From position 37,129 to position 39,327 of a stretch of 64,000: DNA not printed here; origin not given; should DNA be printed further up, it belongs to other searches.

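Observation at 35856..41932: Minimal three-subunit complex-I/Mrp antiporter-like module co-operonic with two RCK (TrkA) proteins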

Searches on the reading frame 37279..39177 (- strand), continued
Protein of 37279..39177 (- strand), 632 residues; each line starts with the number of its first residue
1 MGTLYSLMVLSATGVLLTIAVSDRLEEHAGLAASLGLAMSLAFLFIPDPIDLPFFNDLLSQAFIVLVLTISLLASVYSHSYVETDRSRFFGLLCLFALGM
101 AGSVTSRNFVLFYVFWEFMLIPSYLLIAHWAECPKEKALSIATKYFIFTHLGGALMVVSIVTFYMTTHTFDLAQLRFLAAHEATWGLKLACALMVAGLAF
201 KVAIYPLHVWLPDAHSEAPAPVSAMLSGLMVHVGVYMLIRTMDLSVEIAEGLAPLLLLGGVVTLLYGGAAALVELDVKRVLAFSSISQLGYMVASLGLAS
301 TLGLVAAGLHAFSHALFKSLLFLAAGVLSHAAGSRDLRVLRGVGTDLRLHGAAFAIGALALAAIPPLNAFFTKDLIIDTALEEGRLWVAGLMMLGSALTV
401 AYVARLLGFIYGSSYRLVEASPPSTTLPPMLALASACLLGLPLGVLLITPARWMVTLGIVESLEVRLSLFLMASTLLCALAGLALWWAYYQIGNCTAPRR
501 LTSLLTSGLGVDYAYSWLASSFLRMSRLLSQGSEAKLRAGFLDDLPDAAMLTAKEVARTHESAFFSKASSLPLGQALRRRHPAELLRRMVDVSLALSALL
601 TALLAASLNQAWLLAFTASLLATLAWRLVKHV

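Call 51: predict_structure(alignment_id=A2)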
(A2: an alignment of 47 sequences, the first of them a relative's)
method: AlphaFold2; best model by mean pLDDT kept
length: 632 residues; sequences in the alignment: 47
mean_pLDDT: 82.3   pTM: 0.81
mean pLDDT of the five models: 82.3, 80.8, 79.7, 78.3, 76.5
residues with pLDDT >= 90: 338; 70-90: 144; 50-70: 114; < 50: 36
segments of 3 or more residues with pLDDT < 50: 560-583
pLDDT, mean of each block of 10 residues (from residue 1): 57 70 82 92 74 77 93 96 92 94 93 93 92 88 85 93 95 94 94 95 77 89 93 95 94 95 93 93 95 97 93 95 97 93 95 96 74 92 96 96 95 79 95 89 54 70 81 90 91 70 69 72 74 61 49 53 43 38 52 60 63 72 71 59
secondary structure, 60 per line:
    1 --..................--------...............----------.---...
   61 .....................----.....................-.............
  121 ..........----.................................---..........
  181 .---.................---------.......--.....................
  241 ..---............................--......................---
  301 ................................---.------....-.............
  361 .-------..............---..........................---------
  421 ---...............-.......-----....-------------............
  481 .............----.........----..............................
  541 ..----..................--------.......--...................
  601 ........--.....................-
elements in order: H3-20 H29-43 H58-81 H86-105 H109-130 H135-167 H172-181 H185-201 H211-217 H220-242 H246-273 H277-297 H301-332 H343-346 H348-361 H369-382 H386-411 H424-438 H440-446 H452-455 H469-493 H498-506 H511-542 H547-564 H573-579 H582-608 H611-631

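Call 53: fold_search(model_id=the predicted structure, library=pdb)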
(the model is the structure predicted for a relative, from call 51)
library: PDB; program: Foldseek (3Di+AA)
matches with E <= 10: 662; with E <= 0.001: 194
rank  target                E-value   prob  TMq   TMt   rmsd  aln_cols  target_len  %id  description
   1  8e9i_L                1.2e-20  1.00  0.74  0.76  15.1       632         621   26  Mycobacterial respiratory complex I, semi-inserted quinone (released 2022-10-12)
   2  8e9g_L                1.3e-20  1.00  0.73  0.74  15.9       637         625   26  Mycobacterial respiratory complex I with both quinone positions modelled (released 2022-10-12)
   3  7p64_L                1.4e-19  1.00  0.73  0.76  15.5       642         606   24  Complex I from E. coli, DDM/LMNG-purified, under Turnover at pH 6, Open state (released 2022-09-21)
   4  7p7m_L                2.0e-19  1.00  0.71  0.76  15.7       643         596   24  Complex I from E. coli, DDM/LMNG-purified, inhibited by Piericidin A, Open state (released 2022-09-21)
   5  7p63_L                2.4e-19  1.00  0.72  0.76  15.4       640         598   25  Complex I from E. coli, DDM/LMNG-purified, under Turnover at pH 6, Closed state (released 2022-09-21)
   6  7z84_L                3.1e-19  1.00  0.72  0.75  15.7       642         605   24  Complex I from E. coli, DDM/LMNG-purified, under Turnover at pH 8, Open-ready state (released 2022-09-21)
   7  6khj_F                3.1e-19  1.00  0.73  0.73  15.7       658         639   25  Supercomplex for electron transfer (released 2020-02-12)
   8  6hum_F                3.4e-19  1.00  0.72  0.74  15.5       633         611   25  Structure of the photosynthetic complex I from Thermosynechococcus elongatus (released 2019-01-09)
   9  6khi_F                4.3e-19  1.00  0.72  0.71  15.7       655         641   24  Supercomplex for cylic electron transport in cyanobacteria (released 2020-02-12)
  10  7p69_L                4.3e-19  1.00  0.71  0.75  15.7       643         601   24  Complex I from E. coli, DDM/LMNG-purified, under Turnover at pH 6, Resting state (released 2022-09-21)
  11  7z7r_L                4.3e-19  1.00  0.72  0.75  15.8       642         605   25  Complex I from E. coli, LMNG-purified, Apo, Open-ready state (released 2022-09-21)
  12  7z7s_L                4.4e-19  1.00  0.72  0.76  15.5       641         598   24  Complex I from E. coli, LMNG-purified, under Turnover at pH 6, Closed state (released 2022-09-21)
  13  6yj4_L                5.0e-19  1.00  0.72  0.70  19.2       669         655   22  Structure of Yarrowia lipolytica complex I at 2.7 A (released 2020-08-12)
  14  7p7k_L                5.4e-19  1.00  0.72  0.76  15.2       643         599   24  Complex I from E. coli, DDM/LMNG-purified, with DQ, Resting state (released 2022-09-21)
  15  9a6h_A                5.4e-19  1.00  0.72  0.58  19.3       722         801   21  Integrative model of MRPA-MRPD by crosslinking MS and deep learning (released 2024-09-18)
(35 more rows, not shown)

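Call 59: find_encoding_contigs(protein=P0112, flank=8000, max_places=1)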
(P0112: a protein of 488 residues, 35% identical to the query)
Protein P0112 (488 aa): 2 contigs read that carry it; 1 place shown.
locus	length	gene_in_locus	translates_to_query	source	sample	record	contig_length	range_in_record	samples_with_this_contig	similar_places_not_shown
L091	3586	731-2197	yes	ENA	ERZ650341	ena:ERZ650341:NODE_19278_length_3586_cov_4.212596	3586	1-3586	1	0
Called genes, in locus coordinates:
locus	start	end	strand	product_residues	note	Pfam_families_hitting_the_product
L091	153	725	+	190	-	-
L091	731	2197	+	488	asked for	PF00361:Proton_antipo_M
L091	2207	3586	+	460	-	?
